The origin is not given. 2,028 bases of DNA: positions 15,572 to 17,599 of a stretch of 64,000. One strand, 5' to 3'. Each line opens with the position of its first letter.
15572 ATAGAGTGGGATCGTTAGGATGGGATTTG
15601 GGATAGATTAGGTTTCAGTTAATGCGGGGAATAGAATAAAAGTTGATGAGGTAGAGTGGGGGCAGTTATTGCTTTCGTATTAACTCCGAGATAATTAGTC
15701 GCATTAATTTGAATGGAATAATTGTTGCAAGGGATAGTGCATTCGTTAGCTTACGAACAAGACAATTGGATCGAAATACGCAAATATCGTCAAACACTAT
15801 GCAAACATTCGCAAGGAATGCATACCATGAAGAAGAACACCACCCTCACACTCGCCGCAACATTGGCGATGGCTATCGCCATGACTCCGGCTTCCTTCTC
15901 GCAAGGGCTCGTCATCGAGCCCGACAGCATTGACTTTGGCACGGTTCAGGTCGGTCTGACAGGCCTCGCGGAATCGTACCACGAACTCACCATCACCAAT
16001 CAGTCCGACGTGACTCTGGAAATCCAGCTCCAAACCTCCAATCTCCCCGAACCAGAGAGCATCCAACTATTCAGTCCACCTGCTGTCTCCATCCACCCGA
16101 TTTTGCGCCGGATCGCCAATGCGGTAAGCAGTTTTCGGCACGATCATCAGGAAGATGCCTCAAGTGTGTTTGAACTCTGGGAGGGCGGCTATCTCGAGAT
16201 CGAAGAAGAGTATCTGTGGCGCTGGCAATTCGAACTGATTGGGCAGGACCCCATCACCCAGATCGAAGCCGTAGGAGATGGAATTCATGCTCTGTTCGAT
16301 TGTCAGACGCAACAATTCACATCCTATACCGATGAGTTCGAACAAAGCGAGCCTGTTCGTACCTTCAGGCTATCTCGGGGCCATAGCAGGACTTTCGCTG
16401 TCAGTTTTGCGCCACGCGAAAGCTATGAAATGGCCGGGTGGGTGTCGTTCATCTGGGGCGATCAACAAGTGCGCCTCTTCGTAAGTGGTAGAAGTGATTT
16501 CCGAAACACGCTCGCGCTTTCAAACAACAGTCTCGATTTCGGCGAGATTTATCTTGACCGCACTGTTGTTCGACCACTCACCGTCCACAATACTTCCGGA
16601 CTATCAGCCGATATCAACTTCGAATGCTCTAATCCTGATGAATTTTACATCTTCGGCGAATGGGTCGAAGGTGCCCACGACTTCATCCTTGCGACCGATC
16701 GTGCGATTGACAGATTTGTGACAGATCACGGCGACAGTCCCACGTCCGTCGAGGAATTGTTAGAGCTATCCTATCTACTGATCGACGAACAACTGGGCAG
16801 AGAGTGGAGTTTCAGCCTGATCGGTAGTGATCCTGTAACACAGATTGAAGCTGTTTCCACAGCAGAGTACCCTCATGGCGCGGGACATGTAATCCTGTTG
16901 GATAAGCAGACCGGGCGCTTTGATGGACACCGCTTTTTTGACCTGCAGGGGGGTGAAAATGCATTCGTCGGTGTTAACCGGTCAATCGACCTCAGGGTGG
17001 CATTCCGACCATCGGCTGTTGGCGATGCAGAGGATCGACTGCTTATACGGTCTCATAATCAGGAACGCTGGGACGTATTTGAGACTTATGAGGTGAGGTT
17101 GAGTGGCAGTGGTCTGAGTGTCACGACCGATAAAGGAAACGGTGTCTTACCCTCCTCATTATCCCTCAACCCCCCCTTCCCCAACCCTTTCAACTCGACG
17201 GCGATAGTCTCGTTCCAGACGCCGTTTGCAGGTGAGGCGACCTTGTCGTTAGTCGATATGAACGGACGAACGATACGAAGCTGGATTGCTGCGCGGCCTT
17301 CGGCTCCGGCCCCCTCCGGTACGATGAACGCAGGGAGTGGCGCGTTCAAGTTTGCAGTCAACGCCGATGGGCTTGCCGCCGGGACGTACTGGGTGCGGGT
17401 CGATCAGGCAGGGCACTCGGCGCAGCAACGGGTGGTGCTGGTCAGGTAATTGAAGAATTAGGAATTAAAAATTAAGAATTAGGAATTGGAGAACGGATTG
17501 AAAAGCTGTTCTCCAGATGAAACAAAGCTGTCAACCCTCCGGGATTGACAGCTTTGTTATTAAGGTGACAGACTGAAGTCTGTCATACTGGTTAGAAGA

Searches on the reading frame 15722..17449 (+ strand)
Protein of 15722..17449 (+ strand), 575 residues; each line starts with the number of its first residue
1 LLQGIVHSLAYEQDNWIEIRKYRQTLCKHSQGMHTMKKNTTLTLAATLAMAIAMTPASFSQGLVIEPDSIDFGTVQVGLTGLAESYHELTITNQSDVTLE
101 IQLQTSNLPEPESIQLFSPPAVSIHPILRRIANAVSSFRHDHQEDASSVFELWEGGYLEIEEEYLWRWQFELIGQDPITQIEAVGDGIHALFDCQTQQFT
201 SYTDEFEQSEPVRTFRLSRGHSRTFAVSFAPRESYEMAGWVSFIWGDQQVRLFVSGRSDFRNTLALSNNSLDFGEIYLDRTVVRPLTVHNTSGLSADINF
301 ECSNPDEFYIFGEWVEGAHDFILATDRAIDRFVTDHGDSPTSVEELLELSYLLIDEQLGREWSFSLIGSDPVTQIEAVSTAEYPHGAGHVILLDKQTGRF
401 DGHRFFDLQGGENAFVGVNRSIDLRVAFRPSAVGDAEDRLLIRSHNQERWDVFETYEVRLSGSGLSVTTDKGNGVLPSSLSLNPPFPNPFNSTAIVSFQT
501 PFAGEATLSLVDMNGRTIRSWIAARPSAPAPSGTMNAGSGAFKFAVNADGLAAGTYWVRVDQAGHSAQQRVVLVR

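Call 17: search_protein_families(library=pfam, proteins=[window:15722-17449:+], max_evalue=0.001)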
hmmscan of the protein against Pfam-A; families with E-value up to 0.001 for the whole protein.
window:15722-17449:+ (575 aa): 5 families
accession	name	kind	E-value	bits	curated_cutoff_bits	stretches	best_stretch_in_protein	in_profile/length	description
PF22073.2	Cep192_D4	-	8.5e-11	42.5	35.5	0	419-464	69-111/112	Cep192 domain 4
PF18962.6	Por_Secre_tail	-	1.3e-05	25.8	27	1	486-572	2-74/75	Secretion system C-terminal sorting domain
PF15780.11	ASH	-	6.7e-05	23.4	27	0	267-308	6-51/98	Abnormal spindle-like microcephaly-assoc'd, ASPM-SPD-2-Hydin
PF24798.1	Ig-CFAP74_4th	-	8.6e-05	23.1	28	0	267-300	2-35/95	CFAP74 forth Ig-like domain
PF22544.2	HYDIN_VesB_CFA65-like_Ig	-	0.00031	21.3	25.5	0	414-446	56-88/100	HYDIN/CFA65/VesB-like, Ig-like domain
